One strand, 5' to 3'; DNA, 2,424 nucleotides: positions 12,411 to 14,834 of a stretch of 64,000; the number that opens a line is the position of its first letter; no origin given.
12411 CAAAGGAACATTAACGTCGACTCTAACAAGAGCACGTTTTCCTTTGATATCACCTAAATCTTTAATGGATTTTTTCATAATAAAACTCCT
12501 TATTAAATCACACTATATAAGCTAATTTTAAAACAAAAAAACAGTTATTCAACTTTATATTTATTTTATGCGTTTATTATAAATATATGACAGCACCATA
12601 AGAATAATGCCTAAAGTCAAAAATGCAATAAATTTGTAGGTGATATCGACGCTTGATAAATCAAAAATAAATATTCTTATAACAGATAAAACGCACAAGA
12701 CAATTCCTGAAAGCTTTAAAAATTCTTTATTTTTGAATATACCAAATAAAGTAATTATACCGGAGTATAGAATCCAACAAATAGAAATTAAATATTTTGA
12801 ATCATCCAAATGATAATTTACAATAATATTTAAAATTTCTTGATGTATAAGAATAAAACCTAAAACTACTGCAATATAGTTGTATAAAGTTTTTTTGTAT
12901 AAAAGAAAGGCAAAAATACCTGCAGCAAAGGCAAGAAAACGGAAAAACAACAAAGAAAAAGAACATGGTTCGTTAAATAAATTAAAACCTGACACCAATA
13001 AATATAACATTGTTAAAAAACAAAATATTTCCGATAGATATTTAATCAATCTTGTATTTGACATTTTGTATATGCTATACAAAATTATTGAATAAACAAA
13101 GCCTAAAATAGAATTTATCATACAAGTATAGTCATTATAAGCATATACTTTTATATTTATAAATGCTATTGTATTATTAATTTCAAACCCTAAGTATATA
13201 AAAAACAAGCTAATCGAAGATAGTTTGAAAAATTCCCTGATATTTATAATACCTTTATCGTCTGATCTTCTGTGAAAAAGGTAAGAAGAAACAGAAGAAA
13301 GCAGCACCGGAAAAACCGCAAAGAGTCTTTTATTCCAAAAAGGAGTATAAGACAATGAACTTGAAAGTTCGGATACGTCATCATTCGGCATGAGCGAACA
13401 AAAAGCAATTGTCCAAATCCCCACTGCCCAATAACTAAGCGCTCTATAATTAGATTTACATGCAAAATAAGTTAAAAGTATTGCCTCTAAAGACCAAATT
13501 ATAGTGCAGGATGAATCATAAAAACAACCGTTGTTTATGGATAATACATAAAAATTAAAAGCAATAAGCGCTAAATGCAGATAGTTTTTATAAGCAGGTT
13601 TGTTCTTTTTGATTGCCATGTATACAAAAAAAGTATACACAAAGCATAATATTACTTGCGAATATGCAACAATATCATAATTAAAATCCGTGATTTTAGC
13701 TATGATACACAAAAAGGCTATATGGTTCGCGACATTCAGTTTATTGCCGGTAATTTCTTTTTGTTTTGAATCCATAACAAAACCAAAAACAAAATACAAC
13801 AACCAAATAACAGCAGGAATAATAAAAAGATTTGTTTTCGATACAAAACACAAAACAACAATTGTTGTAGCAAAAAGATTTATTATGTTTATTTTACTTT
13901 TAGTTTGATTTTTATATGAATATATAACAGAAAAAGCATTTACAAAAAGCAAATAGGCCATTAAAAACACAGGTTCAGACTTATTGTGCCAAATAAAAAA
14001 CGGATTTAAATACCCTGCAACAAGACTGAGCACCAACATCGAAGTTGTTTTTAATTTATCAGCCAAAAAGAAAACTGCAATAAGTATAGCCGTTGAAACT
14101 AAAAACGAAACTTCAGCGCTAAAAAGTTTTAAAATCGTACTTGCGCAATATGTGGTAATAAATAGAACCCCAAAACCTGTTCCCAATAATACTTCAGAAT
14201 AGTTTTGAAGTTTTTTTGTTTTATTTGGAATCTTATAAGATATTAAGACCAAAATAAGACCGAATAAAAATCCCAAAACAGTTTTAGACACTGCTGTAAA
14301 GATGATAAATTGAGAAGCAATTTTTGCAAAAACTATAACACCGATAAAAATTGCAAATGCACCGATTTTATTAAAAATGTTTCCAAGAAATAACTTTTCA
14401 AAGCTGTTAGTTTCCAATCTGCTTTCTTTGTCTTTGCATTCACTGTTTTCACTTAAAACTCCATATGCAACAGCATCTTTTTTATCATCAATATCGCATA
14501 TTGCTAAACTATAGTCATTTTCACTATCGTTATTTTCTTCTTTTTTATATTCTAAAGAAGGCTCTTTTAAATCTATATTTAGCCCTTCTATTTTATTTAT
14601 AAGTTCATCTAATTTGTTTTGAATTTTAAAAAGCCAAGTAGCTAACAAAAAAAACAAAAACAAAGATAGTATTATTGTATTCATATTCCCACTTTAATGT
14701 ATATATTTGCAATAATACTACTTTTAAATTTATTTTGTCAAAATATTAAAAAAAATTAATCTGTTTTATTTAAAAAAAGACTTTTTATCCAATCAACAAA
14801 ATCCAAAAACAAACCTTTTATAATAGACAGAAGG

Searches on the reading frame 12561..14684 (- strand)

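Call 45: search_protein_families(library=pfam, proteins=[window:12561-14684:-], max_evalue=0.001)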
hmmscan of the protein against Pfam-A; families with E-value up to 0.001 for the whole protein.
window:12561-14684:- (707 aa): 1 family
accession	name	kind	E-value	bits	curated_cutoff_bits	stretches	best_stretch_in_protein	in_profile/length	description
PF10101.14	DUF2339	-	1.3e-43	150.2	33.6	1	101-704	2-658/659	Predicted membrane protein (DUF2339)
